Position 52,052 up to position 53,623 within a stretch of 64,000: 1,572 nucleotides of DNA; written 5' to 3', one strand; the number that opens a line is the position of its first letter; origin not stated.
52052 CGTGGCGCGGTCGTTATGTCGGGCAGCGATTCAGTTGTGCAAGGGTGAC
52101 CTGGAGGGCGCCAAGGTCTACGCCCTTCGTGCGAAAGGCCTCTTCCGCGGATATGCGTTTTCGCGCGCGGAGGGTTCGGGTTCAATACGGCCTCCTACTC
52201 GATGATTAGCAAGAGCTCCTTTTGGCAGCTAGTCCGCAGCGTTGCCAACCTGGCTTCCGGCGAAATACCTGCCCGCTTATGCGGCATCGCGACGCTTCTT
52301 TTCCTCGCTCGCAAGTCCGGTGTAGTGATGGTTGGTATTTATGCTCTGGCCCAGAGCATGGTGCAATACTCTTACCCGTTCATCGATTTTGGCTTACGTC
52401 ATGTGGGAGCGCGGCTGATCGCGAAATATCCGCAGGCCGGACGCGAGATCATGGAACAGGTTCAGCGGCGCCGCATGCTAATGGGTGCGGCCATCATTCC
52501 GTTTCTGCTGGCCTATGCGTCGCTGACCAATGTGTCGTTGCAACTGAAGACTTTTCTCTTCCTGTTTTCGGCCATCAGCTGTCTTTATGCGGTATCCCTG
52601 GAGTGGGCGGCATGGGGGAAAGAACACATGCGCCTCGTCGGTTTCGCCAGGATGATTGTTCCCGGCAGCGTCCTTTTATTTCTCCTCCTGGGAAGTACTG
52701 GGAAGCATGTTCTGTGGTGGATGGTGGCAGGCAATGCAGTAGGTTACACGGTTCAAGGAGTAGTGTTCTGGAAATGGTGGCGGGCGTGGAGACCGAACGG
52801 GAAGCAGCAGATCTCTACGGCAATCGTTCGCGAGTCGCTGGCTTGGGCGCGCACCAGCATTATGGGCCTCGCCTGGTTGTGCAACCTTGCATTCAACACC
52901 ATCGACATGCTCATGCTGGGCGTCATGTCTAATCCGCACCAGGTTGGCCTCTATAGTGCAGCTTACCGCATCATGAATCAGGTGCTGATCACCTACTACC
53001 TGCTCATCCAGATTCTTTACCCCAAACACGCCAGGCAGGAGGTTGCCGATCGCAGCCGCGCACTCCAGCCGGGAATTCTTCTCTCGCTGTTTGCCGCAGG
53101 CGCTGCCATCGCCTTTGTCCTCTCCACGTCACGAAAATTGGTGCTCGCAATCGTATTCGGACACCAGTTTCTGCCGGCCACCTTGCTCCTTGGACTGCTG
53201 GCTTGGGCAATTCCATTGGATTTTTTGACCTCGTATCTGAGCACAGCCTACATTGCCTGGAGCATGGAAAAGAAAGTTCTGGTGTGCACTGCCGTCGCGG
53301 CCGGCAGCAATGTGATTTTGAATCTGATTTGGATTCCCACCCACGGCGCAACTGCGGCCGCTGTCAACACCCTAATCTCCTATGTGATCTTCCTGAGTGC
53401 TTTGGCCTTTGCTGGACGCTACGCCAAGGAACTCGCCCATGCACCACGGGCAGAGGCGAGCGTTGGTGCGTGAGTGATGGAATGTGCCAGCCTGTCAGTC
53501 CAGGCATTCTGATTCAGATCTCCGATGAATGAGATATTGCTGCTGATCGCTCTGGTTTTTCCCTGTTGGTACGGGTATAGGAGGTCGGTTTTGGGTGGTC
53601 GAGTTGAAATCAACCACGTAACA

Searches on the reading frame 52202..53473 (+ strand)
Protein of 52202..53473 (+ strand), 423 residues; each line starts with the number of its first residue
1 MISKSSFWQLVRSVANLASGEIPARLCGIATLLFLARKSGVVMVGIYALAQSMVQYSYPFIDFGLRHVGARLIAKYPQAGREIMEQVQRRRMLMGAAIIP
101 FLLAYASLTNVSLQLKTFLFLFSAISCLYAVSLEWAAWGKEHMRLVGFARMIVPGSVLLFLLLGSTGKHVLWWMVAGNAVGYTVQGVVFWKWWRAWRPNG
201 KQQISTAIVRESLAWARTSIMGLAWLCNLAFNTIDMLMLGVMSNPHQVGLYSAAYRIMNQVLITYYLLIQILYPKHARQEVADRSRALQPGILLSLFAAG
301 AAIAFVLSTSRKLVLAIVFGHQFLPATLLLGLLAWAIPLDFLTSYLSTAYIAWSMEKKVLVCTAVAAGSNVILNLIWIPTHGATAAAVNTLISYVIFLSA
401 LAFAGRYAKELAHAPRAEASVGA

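Call 76: search_protein_families(library=pfam, proteins=[window:52202-53473:+], max_evalue=0.00001)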
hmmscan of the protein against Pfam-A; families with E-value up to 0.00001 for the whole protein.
window:52202-53473:+ (423 aa): 1 family
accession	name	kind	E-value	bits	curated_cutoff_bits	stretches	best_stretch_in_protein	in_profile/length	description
PF01943.22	Polysacc_synt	-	3.5e-12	46.8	28.2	1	11-274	2-268/274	Polysaccharide biosynthesis protein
